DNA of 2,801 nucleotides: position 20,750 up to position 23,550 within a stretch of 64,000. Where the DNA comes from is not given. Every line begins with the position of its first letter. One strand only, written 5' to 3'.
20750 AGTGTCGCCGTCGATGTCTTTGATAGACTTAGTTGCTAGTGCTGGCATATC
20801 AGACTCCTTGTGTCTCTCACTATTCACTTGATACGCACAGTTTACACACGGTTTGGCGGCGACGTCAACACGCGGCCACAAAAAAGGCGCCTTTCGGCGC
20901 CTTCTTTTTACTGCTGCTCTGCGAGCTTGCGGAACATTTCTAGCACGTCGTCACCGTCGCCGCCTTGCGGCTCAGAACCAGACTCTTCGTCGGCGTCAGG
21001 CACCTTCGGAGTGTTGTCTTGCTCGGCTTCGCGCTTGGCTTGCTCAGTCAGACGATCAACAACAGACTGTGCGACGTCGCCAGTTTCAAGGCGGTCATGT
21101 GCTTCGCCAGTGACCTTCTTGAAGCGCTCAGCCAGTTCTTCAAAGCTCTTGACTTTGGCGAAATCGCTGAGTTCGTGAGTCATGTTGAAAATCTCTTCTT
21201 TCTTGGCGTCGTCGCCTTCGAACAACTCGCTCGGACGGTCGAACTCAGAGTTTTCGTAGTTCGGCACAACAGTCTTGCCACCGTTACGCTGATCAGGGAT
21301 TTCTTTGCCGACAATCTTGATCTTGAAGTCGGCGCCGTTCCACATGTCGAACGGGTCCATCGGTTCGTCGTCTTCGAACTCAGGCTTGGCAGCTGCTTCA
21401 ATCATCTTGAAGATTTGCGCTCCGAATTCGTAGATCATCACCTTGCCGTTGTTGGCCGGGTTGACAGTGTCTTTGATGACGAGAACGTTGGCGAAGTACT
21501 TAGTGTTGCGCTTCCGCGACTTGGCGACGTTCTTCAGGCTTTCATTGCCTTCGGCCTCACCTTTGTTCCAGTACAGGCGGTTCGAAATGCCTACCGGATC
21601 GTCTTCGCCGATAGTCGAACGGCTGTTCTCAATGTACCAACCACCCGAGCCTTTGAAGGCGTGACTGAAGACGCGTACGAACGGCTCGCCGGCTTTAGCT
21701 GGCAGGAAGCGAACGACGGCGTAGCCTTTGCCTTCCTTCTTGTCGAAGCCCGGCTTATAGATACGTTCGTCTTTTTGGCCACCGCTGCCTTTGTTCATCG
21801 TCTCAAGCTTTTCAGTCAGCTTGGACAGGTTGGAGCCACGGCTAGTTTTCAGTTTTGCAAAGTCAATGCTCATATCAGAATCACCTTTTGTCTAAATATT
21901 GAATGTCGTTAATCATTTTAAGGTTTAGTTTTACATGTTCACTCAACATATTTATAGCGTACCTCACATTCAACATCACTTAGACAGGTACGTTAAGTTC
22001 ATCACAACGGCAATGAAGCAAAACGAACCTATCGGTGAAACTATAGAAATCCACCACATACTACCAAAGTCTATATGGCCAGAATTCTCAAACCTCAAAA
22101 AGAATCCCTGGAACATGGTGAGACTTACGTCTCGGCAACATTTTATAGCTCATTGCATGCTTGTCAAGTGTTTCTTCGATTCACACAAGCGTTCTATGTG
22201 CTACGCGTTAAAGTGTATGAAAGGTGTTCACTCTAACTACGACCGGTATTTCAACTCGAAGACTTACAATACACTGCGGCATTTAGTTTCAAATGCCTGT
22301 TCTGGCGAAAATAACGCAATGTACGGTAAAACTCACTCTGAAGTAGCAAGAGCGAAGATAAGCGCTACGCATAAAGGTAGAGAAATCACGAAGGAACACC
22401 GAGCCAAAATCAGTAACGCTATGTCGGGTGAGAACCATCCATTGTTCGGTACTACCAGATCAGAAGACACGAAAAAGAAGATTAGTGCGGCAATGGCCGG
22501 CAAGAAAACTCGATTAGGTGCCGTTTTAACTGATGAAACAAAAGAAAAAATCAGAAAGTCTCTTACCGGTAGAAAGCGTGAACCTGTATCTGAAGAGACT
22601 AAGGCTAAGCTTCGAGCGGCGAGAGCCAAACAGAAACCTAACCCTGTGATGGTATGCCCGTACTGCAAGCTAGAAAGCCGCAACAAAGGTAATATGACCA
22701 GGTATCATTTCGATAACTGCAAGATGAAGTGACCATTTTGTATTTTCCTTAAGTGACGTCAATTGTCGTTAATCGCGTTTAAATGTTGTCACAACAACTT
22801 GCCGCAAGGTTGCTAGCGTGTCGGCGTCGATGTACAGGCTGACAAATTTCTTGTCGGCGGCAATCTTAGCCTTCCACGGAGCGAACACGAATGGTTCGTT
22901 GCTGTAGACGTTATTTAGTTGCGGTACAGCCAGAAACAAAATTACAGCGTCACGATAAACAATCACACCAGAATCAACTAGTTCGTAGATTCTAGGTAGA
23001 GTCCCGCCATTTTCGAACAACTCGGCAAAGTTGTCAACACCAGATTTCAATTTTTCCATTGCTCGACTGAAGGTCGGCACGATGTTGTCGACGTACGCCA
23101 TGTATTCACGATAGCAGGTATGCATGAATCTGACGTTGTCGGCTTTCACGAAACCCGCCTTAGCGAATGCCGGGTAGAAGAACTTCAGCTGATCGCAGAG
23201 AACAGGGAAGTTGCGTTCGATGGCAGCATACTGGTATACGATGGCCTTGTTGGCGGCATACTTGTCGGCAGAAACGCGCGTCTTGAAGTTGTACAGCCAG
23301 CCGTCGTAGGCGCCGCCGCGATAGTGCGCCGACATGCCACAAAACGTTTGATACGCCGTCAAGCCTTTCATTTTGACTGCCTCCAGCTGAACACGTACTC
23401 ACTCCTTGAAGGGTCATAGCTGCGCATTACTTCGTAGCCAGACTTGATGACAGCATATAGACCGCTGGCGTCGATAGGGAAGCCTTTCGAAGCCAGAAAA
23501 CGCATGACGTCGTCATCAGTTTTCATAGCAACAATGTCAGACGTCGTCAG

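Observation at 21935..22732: Two homing endonucleases (HNH and GIY-YIG) share a near-identical C-terminal DNA-binding module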

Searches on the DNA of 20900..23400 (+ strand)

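Call 7: search_dna_similar(query=window:20900-23400:+, collection=phages, mode=near, max_rows=30)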
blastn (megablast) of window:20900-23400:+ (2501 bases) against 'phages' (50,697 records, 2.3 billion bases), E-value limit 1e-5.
No match.

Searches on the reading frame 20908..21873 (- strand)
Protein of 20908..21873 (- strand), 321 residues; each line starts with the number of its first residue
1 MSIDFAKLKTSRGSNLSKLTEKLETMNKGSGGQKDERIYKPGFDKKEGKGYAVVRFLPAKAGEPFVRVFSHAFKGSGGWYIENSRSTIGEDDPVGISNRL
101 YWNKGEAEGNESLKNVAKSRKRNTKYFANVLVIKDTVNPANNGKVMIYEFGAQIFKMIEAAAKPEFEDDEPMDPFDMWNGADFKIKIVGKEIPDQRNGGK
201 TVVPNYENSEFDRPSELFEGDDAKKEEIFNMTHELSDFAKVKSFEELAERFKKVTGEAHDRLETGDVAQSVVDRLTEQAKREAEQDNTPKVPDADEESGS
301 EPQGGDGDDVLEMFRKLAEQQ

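Call 57: search_dna_similar(query=window:20908-21873:-, collection=phages, mode=protein, max_rows=12)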
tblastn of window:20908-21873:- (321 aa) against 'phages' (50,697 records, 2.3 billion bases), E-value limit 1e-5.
Records with a match: 2451; places in all: 2452; records where one place covers at least 80% of the query: 668.
Best place of each record, by identity: 60-80% 2; <60% 2449.
By first word of the organism name: Escherichia 632; Synechococcus 378; Klebsiella 323; Salmonella 194; Vibrio 138; Shigella 89; Aeromonas 80; Acinetobacter 71; Cyanophage 61; Enterobacter 59; and 51 more.
By host as written in the record: - 448; Escherichia coli 268; Klebsiella pneumoniae 109; Synechococcus 107; Synechococcus sp. 38; Escherichia coli O157:H7 34; Salmonella enterica 29; Synechococcus sp. WH7803 28; and 529 more.
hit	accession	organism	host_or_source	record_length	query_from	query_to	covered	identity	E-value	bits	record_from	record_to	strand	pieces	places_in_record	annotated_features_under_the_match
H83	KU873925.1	Pseudomonas phage pf16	Pseudomonas putida PpG1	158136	3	321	99%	70.9%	9e-137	433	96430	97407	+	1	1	hypothetical protein | terminator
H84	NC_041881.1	Pseudomonas phage pf16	Pseudomonas putida PpG1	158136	3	321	99%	70.9%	9e-137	433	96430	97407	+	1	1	single strand DNA binding protein | terminator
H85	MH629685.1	Synechococcus virus S-PRM1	Synechococcus sp. WH 7803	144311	1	320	100%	41.4%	8e-52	189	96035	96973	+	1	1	ssDNA binding protein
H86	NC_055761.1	Synechococcus virus S-PRM1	Synechococcus sp. WH 7803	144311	1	320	100%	41.4%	8e-52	189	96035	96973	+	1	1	ssDNA binding protein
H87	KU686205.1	Synechococcus phage S-CAM9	Synechococcus sp.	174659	3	320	99%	41.7%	7e-52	189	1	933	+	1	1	single stranded DNA-binding protein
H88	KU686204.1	Synechococcus phage S-CAM9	Synechococcus sp.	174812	3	320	99%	41.7%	7e-52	189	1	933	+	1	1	single stranded DNA-binding protein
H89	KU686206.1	Synechococcus phage S-CAM9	Synechococcus sp.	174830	3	320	99%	41.7%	7e-52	189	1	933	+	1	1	single stranded DNA-binding protein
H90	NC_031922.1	Synechococcus phage S-CAM9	Synechococcus sp.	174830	3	320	99%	41.7%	7e-52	189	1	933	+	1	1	single stranded DNA-binding protein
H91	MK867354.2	Synechococcus phage S-SCSM1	Synechococcus sp. WH 7803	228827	1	321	100%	41.3%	7e-53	192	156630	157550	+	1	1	ssDNA binding protein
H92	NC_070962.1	Synechococcus phage S-SCSM1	Synechococcus sp. WH 7803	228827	1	321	100%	41.3%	7e-53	192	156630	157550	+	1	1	ssDNA binding protein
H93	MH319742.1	Marine virus AG-345-E15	single cell amplified by WGA-X; seawater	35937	1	320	100%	41.3%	6e-51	186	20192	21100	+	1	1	record has no annotation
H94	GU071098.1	Synechococcus phage S-SSM7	Synechococcus sp. WH8109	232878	1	320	100%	41.3%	2e-55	199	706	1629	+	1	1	gp32: ssDNA binding protein | hypothetical protein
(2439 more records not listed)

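Call 58: get_annotated_region(hit=H84, flank=2500)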
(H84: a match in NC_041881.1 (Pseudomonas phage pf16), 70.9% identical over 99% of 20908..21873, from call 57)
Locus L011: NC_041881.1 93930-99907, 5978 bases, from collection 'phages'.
description: Pseudomonas phage pf16, complete genome.
organism: Pseudomonas phage pf16 (NCBI taxid 1815630)
taxonomy: Viruses; Duplodnaviria; Heunggongvirae; Uroviricota; Caudoviricetes; Chakrabartyvirus; Chakrabartyvirus pf16
host: Pseudomonas putida PpG1; source: -; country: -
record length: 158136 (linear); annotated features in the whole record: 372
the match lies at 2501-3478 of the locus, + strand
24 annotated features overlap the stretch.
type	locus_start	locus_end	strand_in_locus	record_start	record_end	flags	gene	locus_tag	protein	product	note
CDS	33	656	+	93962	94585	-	-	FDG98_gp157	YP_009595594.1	endolysin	pf16_gp141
CDS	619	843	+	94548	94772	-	-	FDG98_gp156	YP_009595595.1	hypothetical protein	pf16_gp142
CDS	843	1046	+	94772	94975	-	-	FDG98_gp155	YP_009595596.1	hypothetical protein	pf16_gp143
CDS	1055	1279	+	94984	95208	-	-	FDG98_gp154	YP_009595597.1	hypothetical protein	pf16_gp144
regulatory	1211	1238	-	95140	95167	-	-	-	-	promoter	putative phage specific promoter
CDS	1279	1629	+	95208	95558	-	-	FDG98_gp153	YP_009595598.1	hypothetical protein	pf16_gp145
regulatory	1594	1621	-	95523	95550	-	-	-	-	promoter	putative phage specific promoter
CDS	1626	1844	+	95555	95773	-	-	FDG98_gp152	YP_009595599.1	hypothetical protein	pf16_gp146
CDS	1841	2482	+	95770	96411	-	-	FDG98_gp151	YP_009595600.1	hypothetical protein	pf16_gp147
regulatory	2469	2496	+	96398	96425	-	-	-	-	promoter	putative phage specific promoter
CDS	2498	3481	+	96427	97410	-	-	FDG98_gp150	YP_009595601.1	single strand DNA binding protein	pf16_gp148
regulatory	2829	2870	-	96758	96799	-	-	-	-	terminator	Rho independent transcriptional terminator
regulatory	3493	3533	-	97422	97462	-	-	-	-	terminator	Rho independent transcriptional terminator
regulatory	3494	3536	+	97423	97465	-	-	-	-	terminator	Rho independent transcriptional terminator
CDS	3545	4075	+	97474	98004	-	-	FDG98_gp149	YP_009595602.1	hypothetical protein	pf16_gp149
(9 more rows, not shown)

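Call 79: search_protein_families(library=pfam, proteins=[window:20908-21870:-], max_evalue=0.01)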
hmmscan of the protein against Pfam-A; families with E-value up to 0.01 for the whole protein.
window:20908-21870:- (320 aa): 1 family
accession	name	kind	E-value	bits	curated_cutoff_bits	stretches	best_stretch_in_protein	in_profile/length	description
PF08804.16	gp32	-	6.2e-41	141.1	26.8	1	47-253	1-207/208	gp32 DNA binding protein like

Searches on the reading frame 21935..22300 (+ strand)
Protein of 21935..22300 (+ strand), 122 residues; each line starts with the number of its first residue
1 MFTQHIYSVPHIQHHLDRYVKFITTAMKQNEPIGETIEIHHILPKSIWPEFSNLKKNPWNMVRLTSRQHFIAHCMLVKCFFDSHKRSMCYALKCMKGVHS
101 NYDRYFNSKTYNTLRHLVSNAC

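Call 14: search_protein_families(library=phrogs, proteins=[window:21935-22300:+], max_evalue=0.01)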
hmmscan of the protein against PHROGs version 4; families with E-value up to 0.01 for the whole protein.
window:21935-22300:+ (122 aa): 3 families
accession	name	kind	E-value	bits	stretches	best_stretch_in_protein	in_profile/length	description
phrog_655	-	DNA, RNA and nucleotide metabolism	2.8e-24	87.7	1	14-121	28-124/343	homing endonuclease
phrog_12434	-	DNA, RNA and nucleotide metabolism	6.6e-15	56.4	1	10-114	14-110/292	HNH endonuclease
phrog_10088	-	DNA, RNA and nucleotide metabolism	1.4e-05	25.5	1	35-106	23-89/331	homing endonuclease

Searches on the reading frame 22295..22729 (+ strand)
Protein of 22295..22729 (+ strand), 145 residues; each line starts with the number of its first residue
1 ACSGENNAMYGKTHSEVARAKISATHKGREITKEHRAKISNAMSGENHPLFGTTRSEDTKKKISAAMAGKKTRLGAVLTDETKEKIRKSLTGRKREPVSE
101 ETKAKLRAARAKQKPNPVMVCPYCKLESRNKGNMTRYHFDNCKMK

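Call 65: find_homologous_proteins(query=window:22295-22729:+, max_evalue=0.001)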
Query window:22295-22729:+ (145 aa): 188 proteins with E <= 0.001 among 902 candidates; the best 120 are listed.
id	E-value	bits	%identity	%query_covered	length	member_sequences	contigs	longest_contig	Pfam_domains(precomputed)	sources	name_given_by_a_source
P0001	9.6e-88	309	100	100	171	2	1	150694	PF07460.17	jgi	-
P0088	3.6e-16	78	43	98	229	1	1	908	PF07460.17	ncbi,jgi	jgi:hypothetical protein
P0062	2.0e-15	75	41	70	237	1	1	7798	PF07460.17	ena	-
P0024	1.2e-14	73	39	98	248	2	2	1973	PF07460.17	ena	-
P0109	1.7e-14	72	45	74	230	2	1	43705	PF07460.17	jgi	-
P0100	4.3e-14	71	44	90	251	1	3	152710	PF07460.17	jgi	jgi:hypothetical protein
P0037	1.9e-13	69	45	76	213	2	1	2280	PF07460.17,PF01844.30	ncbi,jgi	jgi:hypothetical protein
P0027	2.2e-13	69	36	97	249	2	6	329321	PF07460.17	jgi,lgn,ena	-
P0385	3.4e-13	68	39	73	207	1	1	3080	PF07460.17,PF01541.31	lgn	-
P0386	9.6e-13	67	45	41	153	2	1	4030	PF07460.17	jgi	jgi:hypothetical protein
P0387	1.8e-12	66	48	46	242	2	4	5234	PF07460.17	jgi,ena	jgi:hypothetical protein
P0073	1.8e-12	66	43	97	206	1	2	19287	PF07460.17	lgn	-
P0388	3.8e-12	65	41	70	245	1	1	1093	PF07460.17,PF07453.20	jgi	jgi:group I intron endonuclease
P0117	7.4e-12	64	55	44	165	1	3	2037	PF07460.17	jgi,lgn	jgi:group I intron endonuclease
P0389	7.5e-12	64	49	46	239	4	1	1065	PF07460.17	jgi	jgi:hypothetical protein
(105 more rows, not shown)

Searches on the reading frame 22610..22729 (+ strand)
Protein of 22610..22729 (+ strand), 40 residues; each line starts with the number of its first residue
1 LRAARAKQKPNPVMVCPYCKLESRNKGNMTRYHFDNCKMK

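Call 14: search_protein_families(library=phrogs, proteins=[window:22610-22729:+], max_evalue=0.01)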
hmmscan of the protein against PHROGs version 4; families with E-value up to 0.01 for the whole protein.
window:22610-22729:+ (40 aa): 2 families
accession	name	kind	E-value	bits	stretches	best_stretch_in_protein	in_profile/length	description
phrog_27406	-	DNA, RNA and nucleotide metabolism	0.0021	19.7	1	4-39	57-93/97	endonuclease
phrog_12324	-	DNA, RNA and nucleotide metabolism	0.0073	17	1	4-39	229-265/269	intron-like DNA endonuclease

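Call 34: search_protein_representatives(protein=window:22610-22729:+)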
Query: 40 residues. Proteins with E-value up to 0.001 (for the whole library): 657; up to 1e-10: 87; up to 1e-30: 0. The best 150 are listed.
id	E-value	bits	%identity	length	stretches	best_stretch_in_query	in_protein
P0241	2.3e-28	109.6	49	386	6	14-39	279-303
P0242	2.7e-25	100.2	51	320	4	11-39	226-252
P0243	7.0e-25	98.9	46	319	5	12-39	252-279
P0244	2.8e-24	97.1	47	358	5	8-39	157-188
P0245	1.8e-23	94.7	49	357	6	14-40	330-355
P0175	4.4e-21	87.3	53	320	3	12-40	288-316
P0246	8.2e-21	86.5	46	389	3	7-40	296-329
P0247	9.7e-21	86.3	51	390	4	9-40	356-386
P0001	2.1e-20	85.3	100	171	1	1-40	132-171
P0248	3.3e-20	84.7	42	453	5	10-39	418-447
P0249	1.5e-19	82.7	43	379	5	11-40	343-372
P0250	1.7e-19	82.5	42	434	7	10-39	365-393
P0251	6.4e-19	80.7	42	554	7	12-39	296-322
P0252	7.9e-19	80.5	47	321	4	11-39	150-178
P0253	5.8e-18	77.8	54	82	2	11-40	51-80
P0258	1.5e-17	76.5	52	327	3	8-39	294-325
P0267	1.7e-15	70.3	46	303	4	13-40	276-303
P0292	2.2e-12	60.8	52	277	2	8-40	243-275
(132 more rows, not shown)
